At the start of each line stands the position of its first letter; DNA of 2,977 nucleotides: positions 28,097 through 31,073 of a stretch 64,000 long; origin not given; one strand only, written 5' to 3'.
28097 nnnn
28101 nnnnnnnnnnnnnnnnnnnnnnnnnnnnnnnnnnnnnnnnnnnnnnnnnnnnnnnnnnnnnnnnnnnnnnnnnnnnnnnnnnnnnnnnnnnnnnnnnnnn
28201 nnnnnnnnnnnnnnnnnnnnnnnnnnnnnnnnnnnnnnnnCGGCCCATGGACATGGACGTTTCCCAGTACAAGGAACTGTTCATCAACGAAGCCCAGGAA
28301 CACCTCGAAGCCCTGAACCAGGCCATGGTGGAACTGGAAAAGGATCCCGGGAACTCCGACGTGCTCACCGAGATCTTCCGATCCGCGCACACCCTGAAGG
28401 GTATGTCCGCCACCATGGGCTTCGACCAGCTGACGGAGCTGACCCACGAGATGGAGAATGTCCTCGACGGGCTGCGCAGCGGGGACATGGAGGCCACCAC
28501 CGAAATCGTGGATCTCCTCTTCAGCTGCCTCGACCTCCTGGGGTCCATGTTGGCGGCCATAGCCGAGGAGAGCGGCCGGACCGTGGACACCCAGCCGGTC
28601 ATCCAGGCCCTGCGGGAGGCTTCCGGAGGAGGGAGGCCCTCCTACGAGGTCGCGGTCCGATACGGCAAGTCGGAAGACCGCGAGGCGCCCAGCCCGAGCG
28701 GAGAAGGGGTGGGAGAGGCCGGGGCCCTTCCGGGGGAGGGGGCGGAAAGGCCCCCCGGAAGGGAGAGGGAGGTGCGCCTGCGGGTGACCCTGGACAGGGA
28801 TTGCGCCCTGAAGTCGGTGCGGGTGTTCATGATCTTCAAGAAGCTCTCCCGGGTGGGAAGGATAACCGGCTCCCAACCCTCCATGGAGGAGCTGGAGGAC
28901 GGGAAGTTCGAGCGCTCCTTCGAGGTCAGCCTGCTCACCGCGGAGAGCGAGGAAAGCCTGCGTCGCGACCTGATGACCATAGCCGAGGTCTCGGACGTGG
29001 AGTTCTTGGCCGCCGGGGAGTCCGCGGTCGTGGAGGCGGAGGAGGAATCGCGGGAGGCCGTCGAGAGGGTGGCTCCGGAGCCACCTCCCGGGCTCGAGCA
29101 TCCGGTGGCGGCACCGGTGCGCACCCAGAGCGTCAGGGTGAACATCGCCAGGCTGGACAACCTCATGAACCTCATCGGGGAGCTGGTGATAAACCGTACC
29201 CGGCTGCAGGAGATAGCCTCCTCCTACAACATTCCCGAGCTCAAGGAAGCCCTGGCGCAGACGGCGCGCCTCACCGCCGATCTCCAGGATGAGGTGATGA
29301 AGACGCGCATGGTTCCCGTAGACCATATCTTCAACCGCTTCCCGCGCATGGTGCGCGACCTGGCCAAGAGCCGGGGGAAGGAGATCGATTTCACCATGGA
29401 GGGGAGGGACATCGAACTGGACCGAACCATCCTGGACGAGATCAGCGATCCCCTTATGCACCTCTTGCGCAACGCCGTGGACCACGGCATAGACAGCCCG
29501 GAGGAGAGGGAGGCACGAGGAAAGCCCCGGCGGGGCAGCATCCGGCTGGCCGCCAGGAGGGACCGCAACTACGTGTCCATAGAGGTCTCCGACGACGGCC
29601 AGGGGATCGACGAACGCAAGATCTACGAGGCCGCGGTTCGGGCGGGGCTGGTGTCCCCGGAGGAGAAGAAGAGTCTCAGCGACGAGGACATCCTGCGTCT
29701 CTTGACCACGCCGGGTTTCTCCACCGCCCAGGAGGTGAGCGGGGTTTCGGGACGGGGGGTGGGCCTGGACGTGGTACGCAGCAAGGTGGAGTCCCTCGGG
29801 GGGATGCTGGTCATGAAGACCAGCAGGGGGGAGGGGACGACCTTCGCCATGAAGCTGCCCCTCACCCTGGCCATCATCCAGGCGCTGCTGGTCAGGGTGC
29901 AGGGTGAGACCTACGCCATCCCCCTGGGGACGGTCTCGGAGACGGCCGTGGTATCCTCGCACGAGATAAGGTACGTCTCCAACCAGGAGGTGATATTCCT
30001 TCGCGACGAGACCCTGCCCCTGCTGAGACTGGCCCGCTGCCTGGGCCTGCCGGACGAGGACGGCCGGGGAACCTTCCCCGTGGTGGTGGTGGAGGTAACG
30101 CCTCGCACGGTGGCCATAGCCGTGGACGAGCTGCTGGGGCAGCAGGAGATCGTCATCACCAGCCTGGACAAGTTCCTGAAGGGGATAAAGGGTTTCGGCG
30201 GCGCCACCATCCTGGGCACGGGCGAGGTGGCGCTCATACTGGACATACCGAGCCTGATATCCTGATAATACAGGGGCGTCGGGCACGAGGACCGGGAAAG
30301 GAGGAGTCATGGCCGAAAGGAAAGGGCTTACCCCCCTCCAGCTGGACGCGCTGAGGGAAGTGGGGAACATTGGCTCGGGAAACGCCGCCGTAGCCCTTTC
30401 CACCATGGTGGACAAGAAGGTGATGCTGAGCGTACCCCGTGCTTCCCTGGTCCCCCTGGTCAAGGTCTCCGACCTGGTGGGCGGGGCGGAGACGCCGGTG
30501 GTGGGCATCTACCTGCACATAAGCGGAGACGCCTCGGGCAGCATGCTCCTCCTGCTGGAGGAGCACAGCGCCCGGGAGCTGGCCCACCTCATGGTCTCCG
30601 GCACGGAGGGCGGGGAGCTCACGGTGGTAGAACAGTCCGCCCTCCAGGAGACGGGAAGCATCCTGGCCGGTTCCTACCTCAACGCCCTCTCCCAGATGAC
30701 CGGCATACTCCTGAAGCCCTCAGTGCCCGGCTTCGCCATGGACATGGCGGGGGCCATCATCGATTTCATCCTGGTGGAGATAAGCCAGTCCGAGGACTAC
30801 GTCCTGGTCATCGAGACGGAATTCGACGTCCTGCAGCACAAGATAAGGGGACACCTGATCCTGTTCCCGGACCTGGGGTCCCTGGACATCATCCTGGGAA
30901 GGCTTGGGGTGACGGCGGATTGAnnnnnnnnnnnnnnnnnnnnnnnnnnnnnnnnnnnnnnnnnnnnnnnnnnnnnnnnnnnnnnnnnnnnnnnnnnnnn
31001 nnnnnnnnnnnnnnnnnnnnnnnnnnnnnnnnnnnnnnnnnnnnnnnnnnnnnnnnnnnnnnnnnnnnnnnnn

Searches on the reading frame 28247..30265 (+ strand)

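Call 20: search_protein_families(library=pfam, proteins=[window:28247-30265:+], max_evalue=0.001)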
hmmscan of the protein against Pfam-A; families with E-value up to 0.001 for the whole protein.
window:28247-30265:+ (672 aa): 5 families
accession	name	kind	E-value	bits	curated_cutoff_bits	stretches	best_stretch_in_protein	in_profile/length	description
PF01584.24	CheW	-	2.6e-27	95.6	23.5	1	545-671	1-134/138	CheW-like domain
PF07194.16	P2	-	6e-23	81.2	23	1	177-252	3-78/81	P2 response regulator binding domain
PF01627.28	Hpt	-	7e-21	74.7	24.6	1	8-105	2-81/84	Hpt domain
PF02895.20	H-kinase_dim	-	9.2e-20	71.3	23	1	294-353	2-68/68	Signal transducing histidine kinase, homodimeric domain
PF02518.31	HATPase_c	-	2.5e-17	63.7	26.4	1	400-540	3-110/111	Histidine kinase-, DNA gyrase B-, and HSP90-like ATPase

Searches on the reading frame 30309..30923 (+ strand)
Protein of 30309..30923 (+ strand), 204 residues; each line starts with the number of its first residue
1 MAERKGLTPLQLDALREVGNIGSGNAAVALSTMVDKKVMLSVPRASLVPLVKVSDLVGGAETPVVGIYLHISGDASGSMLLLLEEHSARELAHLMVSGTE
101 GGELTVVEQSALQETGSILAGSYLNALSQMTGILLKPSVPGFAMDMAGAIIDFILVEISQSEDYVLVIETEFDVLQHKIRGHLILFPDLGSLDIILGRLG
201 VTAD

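Call 20: search_protein_families(library=pfam, proteins=[window:30309-30923:+], max_evalue=0.001)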
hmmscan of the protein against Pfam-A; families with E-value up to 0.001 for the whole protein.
window:30309-30923:+ (204 aa): 2 families
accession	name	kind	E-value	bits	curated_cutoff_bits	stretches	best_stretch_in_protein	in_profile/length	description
PF04509.17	CheC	-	5.9e-18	65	22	2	11-46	2-37/38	CheC-like family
PF13690.11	CheX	-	1.4e-07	31.9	27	0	70-143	6-73/94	Chemotaxis phosphatase CheX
